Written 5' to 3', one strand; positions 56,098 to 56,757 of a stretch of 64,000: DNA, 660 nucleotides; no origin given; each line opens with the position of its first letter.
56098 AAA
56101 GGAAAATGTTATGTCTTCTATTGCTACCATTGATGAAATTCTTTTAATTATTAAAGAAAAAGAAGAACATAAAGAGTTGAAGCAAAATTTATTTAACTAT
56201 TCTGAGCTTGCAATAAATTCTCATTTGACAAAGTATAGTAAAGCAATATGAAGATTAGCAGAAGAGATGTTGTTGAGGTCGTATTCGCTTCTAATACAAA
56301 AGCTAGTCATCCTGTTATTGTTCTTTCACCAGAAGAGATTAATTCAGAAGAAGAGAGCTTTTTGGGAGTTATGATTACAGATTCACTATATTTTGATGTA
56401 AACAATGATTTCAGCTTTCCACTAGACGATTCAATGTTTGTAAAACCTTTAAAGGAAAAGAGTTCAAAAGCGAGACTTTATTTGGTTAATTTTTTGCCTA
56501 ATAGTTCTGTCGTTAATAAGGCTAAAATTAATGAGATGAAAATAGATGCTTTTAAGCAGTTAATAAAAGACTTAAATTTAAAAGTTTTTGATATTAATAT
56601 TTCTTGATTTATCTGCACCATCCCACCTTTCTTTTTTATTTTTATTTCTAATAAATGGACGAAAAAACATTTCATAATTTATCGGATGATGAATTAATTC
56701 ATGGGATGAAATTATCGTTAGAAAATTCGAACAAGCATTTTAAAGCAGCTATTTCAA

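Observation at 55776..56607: MazF/PemK-like toxin translationally coupled to an atypical 148-aa upstream partner.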

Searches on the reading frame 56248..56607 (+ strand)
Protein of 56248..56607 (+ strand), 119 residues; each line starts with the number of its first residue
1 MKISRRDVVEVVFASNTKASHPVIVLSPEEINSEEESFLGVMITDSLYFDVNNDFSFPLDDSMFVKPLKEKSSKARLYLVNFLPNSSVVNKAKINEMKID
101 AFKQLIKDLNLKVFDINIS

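Call 3: search_protein_families(library=pfam, proteins=[window:56248-56607:+], max_evalue=1)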
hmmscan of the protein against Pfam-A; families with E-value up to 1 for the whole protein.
window:56248-56607:+ (119 aa): 1 family
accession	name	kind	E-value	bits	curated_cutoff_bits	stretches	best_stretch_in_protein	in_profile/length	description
PF02452.23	PemK_toxin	-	1.8e-05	25.3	23.1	1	5-107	2-103/109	PemK-like, MazF-like toxin of type II toxin-antitoxin system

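Call 4: search_protein_families(library=padloc, proteins=[window:56248-56607:+], max_evalue=1)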
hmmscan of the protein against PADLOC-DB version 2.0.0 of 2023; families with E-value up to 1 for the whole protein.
window:56248-56607:+ (119 aa): 0 families

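Call 10: find_homologous_proteins(query=window:56248-56607:+, max_evalue=0.01)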
Query window:56248-56607:+ (119 aa): 17 proteins with E <= 0.01 among 28 candidates.
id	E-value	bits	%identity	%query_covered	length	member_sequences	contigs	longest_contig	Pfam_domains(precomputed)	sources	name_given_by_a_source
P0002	5.1e-67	241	100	100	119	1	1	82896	PF02452.24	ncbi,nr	ncbi:MAG: type II toxin-antitoxin system PemK/MazF family toxin [Bacteroidetes bacterium]|nr:type II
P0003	4.0e-53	196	75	100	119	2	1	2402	-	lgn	-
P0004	3.1e-49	183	73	97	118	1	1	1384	-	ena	-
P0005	3.5e-49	183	71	100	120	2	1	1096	-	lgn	-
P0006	1.9e-48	181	72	97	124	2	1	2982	-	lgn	-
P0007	2.3e-46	174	72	97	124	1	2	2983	-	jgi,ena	jgi:hypothetical protein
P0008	2.9e-46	174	68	100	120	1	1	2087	-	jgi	jgi:methyl coenzyme M reductase gamma subunit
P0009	2.2e-45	171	69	99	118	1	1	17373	-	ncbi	ncbi:MAG: hypothetical protein AB1458_14240 [Bacteroidota bacterium]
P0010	3.7e-44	167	72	96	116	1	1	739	PF02452.24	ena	-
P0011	2.9e-43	164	66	98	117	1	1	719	-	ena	-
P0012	9.4e-43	163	69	96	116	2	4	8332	PF02452.24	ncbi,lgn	-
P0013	2.5e-42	161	68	97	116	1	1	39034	-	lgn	-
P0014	4.8e-42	160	63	97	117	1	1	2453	-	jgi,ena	-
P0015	3.3e-37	145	63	97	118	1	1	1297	-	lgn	-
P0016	1.5e-36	143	62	97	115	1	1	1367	PF02452.24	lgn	-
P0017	1.6e-34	136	57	100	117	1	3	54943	-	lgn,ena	-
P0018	7.4e-30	121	56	97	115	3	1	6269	PF02452.24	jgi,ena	-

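Call 11: find_encoding_contigs(protein=P0013, flank=4000, max_places=3)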
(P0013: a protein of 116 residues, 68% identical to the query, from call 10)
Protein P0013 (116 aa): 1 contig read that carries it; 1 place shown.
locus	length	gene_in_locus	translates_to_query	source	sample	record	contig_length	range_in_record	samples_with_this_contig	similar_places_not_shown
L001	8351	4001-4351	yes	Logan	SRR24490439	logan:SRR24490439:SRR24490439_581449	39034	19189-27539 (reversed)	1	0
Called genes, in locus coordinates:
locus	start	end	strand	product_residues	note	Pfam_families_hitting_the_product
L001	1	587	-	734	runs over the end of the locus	PF18072:FGAR-AT_linker, PF00586:AIRS, PF02769:AIRS_C, PF00586:AIRS, PF02769:AIRS_C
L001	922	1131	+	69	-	-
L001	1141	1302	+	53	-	-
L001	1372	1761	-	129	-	-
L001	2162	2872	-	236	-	PF25024:EGF_TEN (weak)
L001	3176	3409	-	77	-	-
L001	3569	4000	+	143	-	-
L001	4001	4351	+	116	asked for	-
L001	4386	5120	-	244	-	-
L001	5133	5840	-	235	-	-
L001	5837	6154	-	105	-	-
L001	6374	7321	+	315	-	PF12760:Zn_ribbon_IS1595, PF12762:DDE_Tnp_IS1595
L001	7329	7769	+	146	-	-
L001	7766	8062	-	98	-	-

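Call 12: find_encoding_contigs(protein=P0017, flank=4000, max_places=3)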
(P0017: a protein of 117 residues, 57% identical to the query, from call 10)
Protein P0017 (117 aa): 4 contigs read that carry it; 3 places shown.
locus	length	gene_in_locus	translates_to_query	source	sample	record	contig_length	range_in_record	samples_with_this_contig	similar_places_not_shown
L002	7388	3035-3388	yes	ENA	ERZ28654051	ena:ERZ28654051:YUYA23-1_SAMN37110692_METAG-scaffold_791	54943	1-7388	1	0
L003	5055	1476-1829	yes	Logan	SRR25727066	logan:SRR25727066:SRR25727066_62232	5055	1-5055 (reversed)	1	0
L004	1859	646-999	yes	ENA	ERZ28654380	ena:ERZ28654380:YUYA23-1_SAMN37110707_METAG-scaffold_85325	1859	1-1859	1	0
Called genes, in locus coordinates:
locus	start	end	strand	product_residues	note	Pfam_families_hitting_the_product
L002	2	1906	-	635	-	?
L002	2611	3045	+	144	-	-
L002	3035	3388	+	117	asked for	-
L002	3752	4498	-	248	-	-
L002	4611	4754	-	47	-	-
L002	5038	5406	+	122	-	PF02656:DUF202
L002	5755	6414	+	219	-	PF00801:PKD (faint)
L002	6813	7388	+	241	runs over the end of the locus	PF03309:Pan_kinase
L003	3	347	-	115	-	?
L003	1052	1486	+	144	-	-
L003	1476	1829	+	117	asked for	-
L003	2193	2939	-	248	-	-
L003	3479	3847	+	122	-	PF02656:DUF202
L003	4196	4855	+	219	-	PF00801:PKD (faint)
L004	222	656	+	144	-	-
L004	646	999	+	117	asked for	-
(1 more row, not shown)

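Call 13: find_encoding_contigs(protein=P0009, flank=4000, max_places=3)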
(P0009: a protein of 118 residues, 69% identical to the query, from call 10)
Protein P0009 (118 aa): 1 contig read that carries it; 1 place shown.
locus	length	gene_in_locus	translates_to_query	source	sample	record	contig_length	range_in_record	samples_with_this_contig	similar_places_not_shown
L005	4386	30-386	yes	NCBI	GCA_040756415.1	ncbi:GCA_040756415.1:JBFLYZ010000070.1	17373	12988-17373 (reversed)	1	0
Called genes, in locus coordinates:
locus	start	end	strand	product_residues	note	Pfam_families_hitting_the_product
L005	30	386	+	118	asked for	-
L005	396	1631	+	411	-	PF02401:LYTB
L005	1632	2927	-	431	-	PF18990:DUF5723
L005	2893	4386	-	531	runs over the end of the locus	-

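Call 16: find_encoding_contigs(protein=P0012, flank=3000, max_places=3)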
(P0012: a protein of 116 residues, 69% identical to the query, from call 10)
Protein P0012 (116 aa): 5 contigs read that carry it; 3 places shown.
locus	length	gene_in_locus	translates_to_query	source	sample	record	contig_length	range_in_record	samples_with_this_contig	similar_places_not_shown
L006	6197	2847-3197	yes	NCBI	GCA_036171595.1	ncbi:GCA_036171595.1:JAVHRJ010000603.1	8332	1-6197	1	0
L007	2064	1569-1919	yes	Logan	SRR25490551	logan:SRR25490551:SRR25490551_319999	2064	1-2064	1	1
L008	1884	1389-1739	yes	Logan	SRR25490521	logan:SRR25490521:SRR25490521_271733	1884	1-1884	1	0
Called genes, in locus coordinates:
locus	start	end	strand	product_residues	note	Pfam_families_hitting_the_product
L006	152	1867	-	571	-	PF05572:Peptidase_M43, PF18962:Por_Secre_tail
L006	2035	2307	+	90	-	PF13560:HTH_31, PF12844:HTH_19, PF01381:HTH_3, PF13443:HTH_26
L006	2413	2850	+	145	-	-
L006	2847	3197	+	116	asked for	PF02452:PemK_toxin (weak)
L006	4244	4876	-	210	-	-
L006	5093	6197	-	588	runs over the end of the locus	-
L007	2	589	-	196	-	?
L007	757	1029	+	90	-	PF13560:HTH_31, PF12844:HTH_19, PF01381:HTH_3, PF13443:HTH_26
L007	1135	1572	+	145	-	-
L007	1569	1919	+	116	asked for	PF02452:PemK_toxin (weak)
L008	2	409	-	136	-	?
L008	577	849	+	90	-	PF13560:HTH_31, PF12844:HTH_19, PF01381:HTH_3, PF13443:HTH_26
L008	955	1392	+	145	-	-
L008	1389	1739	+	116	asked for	PF02452:PemK_toxin (weak)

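Call 17: find_encoding_contigs(protein=P0018, flank=3000, max_places=3)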
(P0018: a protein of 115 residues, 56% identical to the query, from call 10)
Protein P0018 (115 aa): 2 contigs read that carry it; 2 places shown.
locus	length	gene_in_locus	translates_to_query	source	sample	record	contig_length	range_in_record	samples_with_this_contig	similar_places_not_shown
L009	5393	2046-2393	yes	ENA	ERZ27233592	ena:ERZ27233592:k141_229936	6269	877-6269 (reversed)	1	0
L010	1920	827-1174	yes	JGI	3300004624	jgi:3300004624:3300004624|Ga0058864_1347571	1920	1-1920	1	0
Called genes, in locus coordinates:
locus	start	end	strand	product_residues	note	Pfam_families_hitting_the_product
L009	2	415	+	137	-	?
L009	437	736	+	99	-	-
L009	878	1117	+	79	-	-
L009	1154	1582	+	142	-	-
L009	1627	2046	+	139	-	-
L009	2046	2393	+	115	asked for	PF02452:PemK_toxin (weak)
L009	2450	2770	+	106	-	-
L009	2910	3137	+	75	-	-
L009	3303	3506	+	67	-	-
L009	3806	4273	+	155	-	-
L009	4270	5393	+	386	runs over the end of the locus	-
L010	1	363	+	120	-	?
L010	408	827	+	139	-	-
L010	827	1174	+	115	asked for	PF02452:PemK_toxin (weak)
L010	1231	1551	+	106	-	-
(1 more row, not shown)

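Call 21: find_related_loci(query=A2, collection=genome_contigs, flank=4000)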
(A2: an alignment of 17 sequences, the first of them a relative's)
Query A2 (119 aa) in genome_contigs; peptide patterns used: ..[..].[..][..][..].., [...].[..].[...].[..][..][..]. (x = any residue, [..] = any of these).
71 stretches matched a pattern; 5 encode a relative of the query (tblastn E <= 1e-3); 5 distinct loci.
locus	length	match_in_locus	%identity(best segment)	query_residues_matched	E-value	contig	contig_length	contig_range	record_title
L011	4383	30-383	69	1-118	2e-53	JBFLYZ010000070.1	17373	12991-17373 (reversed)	MAG: Bacteroidota bacterium isolate MAG098 MAG098_70, whole genome shotgun sequence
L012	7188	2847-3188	69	1-114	6e-51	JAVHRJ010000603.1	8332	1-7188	MAG: Bacteroidales bacterium isolate WB02no9_30_11 NODE_8625_length_8332_cov_4.893681, whole genome shotgun sequence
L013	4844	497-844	63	1-116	5e-50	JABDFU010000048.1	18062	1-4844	MAG: Bacteroidetes bacterium isolate BWOrgControl_Nextera87_MAG1 3300020989.a:Ga0206879_1118, whole genome shotgun seque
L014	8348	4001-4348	62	1-117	2e-49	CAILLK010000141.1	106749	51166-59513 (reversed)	MAG: uncultured Bacteroidetes bacterium isolate AM_bin-0098 genome assembly, contig: bin-0098:141/163, whole genome shot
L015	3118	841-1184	62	1-116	3e-37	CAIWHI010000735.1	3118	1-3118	MAG: uncultured Bacteroidetes bacterium isolate Kiruna_bin-03880 genome assembly, contig: bin-03880:0735/1039, whole gen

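Call 22: find_related_loci(query=A2, collection=metagenome_contigs, flank=3000)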
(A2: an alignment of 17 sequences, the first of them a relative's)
Query A2 (119 aa) in metagenome_contigs; peptide patterns used: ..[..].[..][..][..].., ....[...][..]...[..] (x = any residue, [..] = any of these).
270 stretches matched a pattern; 8 encode a relative of the query (tblastn E <= 1e-3); 8 distinct loci.
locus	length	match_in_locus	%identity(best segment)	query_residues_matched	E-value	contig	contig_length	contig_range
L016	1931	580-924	72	1-116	7e-55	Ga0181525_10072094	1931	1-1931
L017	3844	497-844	63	1-116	3e-50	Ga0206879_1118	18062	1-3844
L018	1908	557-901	63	1-116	4e-50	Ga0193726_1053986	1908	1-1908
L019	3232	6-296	77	20-116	2e-48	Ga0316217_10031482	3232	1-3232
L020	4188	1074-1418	61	1-116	3e-48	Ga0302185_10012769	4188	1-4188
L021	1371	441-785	62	1-116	6e-50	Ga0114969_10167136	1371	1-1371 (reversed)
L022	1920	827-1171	56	1-116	3e-38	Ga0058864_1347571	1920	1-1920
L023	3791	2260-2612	60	1-118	1e-40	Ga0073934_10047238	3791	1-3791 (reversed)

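Call 33: search_solved_structures(query=A2, max_evalue=1, show_alignments=2)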
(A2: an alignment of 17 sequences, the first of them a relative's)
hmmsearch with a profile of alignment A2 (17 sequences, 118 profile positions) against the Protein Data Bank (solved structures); distinct sequences matched with E-value up to 1: 9.
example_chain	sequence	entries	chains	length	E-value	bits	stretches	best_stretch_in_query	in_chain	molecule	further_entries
9b6i_A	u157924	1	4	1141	0.61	13.4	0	44-106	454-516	Transient receptor potential cation channel subfamily M member 8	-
6bpq_A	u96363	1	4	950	0.61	13.4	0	44-106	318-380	Transient receptor potential cation channel subfamily M member 8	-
8e4q_A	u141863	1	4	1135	0.64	13.3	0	44-106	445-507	Transient receptor potential cation channel subfamily M member 8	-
6o6a_A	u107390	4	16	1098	0.65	13.3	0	44-106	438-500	Transient receptor potential cation channel subfamily M member 8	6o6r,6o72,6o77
9p7s_A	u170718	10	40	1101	0.65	13.3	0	44-106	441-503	Transient receptor potential cation channel subfamily M member 8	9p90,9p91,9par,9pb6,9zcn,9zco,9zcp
9zcr_A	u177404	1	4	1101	0.66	13.3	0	44-106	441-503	Transient receptor potential cation channel subfamily M member 8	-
6nr4_A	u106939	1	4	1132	0.84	12.9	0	44-106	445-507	Transient receptor potential cation channel subfamily M member 8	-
6nr2_A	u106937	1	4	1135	0.84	12.9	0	44-106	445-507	Transient receptor potential cation channel subfamily M member 8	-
6nr3_A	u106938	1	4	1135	0.84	12.9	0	44-106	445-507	Transient receptor potential cation channel subfamily M member 8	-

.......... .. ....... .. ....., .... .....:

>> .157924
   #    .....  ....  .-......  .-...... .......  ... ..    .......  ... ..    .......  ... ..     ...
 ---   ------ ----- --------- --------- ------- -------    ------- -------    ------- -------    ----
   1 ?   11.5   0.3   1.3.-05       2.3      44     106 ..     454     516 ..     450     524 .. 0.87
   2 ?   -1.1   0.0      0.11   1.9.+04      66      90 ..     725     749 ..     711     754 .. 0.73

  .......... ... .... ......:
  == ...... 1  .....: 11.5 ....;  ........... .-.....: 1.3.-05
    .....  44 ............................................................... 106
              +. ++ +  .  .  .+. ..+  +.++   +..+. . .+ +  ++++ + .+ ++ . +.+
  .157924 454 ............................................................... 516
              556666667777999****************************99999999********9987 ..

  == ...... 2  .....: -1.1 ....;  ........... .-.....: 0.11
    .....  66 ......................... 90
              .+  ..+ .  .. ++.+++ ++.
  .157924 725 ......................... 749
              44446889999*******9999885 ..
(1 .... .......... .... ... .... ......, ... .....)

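Call 34: search_protein_families(library=ncbifam, proteins=[window:56248-56607:+], max_evalue=1)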
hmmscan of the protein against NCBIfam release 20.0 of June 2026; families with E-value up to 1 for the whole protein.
window:56248-56607:+ (119 aa): 0 families

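Call 35: search_protein_families(library=pfam, alignment_id=A2, max_evalue=1)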
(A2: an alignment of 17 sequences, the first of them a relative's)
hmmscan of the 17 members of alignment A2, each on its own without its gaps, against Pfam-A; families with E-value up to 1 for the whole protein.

A. member 1, P0002 (119 aa): 1 family
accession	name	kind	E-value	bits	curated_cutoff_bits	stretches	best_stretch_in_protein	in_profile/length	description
PF02452.23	PemK_toxin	-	1.8e-05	25.3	23.1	1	5-107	2-103/109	PemK-like, MazF-like toxin of type II toxin-antitoxin system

B. families by the number of members that match (of 17 scanned): 6 families
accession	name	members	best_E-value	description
PF02452.23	PemK_toxin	17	1.1e-06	PemK-like, MazF-like toxin of type II toxin-antitoxin system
PF20908.2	UfSP2_N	1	0.023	Ubiquitin-fold modifier 1 specific protease 2, N-terminal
PF22614.2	Slo-like_RCK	1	0.13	Calcium-activated potassium channel slowpoke-like RCK domain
PF22086.1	DUF6940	1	0.16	Family of unknown function (DUF6940)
PF02240.21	MCR_gamma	1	0.17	Methyl-coenzyme M reductase gamma subunit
PF22049.1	PRRSV-NSP11_N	1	0.21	PRRSV nonstructural protein 11 N-terminal domain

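Call 42: predict_structure(alignment_id=A2)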
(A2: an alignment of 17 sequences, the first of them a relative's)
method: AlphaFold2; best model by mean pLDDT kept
length: 119 residues; sequences in the alignment: 17
mean_pLDDT: 78.8   pTM: 0.76
mean pLDDT of the five models: 78.8, 76.4, 75.6, 72.4, 70.5
residues with pLDDT >= 90: 22; 70-90: 72; 50-70: 22; < 50: 3
segments of 3 or more residues with pLDDT < 50: 71-73
pLDDT, mean of each block of 10 residues (from residue 1): 88 69 81 74 77 74 81 56 86 91 88 80
secondary structure, 60 per line:
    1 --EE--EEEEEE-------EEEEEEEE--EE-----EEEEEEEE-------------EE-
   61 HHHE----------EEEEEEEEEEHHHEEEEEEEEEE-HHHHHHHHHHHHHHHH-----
elements in order: E7-12 E20-27 E37-44 E75-84 E88-97 H99-114

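Call 45: fold_search(model_id=the predicted structure, library=pdb)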
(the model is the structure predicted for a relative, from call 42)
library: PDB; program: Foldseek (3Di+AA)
matches with E <= 10: 430; with E <= 0.001: 28
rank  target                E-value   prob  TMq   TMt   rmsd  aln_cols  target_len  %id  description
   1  1ne8                  4.0e-05  1.00  0.67  0.68   4.0       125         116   13  YDCE protein from Bacillus subtilis (released 2003-01-14)
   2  4hke_A                8.9e-05  1.00  0.65  0.64   4.4       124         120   15  Crystal Structure of MoxT of Bacillus anthracis (released 2013-11-13)
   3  4me7_C                1.1e-04  1.00  0.68  0.73   3.9       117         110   13  Crystal structure of Bacillus subtilis toxin MazF in complex with cognate antitoxin MazE (released 2013-10-23)
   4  4mdx_A                1.5e-04  1.00  0.66  0.68   4.3       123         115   15  Crystal structure of Bacillus subtilis MazF in complex with RNA (released 2013-10-23)
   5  5hkc_A                2.0e-04  1.00  0.63  0.65   4.1       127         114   14  Crystal structure of M. tuberculosis MazF-mt3 T52D-F62D mutant in complex with 8-mer RNA (released 2017-01-18)
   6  4me7_B                2.1e-04  1.00  0.68  0.74   3.9       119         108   13  Crystal structure of Bacillus subtilis toxin MazF in complex with cognate antitoxin MazE (released 2013-10-23)
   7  9ikd_B                2.1e-04  1.00  0.65  0.71   3.6       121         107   13  The apo structure of the MazF-mt3 toxin (released 2025-06-11)
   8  4of1_A                2.1e-04  1.00  0.59  0.61   4.7       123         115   16  crystal structure of toxin from staphylococcus aureus Mu50 (released 2015-01-14)
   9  5hk0_A                2.5e-04  1.00  0.66  0.71   3.5       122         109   15  Crystal structure of M. tuberculosis MazF-mt3 (Rv1991c) in complex with RNA (released 2017-01-18)
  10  9g7k_A                2.5e-04  1.00  0.64  0.64   4.6       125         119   17  Staphylococcus aureus MazF in complex with Nanobody 12 (released 2024-07-31)
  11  4mzp_A                3.4e-04  1.00  0.62  0.65   4.7       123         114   18  MazF from S. aureus crystal form III, C2221, 2.7 A (released 2014-05-21)
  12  5xe3_B                4.0e-04  1.00  0.62  0.72   3.4       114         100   10  Endoribonuclease in complex with its cognate antitoxin from Mycobacterial species (released 2017-10-11)
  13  9g1y_B                4.0e-04  1.00  0.64  0.66   4.7       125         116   17  Staphycoccus aureus MazF in complex with Nabobody 3 (released 2024-07-24)
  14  4mzp_C                4.8e-04  1.00  0.61  0.64   4.5       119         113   17  MazF from S. aureus crystal form III, C2221, 2.7 A (released 2014-05-21)
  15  9g7k_E                4.8e-04  1.00  0.61  0.62   4.5       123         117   17  Staphylococcus aureus MazF in complex with Nanobody 12 (released 2024-07-31)
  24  4me7_D                8.0e-04  1.00  0.66  0.75   3.5       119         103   13  Crystal structure of Bacillus subtilis toxin MazF in complex with cognate antitoxin MazE (released 2013-10-23)
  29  5ckb_A                1.1e-03  1.00  0.61  0.66   3.8       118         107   16  E. coli MazF form II (released 2016-04-06)
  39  4me7_A                2.4e-03  1.00  0.66  0.73   3.6       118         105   13  Crystal structure of Bacillus subtilis toxin MazF in complex with cognate antitoxin MazE (released 2013-10-23)
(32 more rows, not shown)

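Call 74: search_protein_families(library=phrogs, proteins=[window:56248-56607:+], max_evalue=0.01)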
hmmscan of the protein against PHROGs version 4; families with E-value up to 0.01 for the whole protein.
window:56248-56607:+ (119 aa): 0 families

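Call 77: search_dna_similar(query=window:56248-56604:+, collection=plasmids, mode=protein, max_evalue=0.001, max_rows=10)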
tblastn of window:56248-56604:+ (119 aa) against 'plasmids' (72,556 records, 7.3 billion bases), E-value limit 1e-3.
No match.

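Call 79: search_dna_similar(query=window:56248-56604:+, collection=phages, mode=protein, max_evalue=0.001, max_rows=10)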
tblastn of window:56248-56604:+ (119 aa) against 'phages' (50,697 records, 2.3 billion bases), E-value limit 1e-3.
No match.

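Call 80: find_related_loci(query=A2, collection=viral_contigs, flank=3000)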
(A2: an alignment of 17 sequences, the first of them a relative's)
Query A2 (119 aa) in viral_contigs; peptide patterns used: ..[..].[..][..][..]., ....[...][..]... (x = any residue, [..] = any of these).
62 stretches matched a pattern, but none encodes a relative of the query by tblastn (E <= 1e-3).
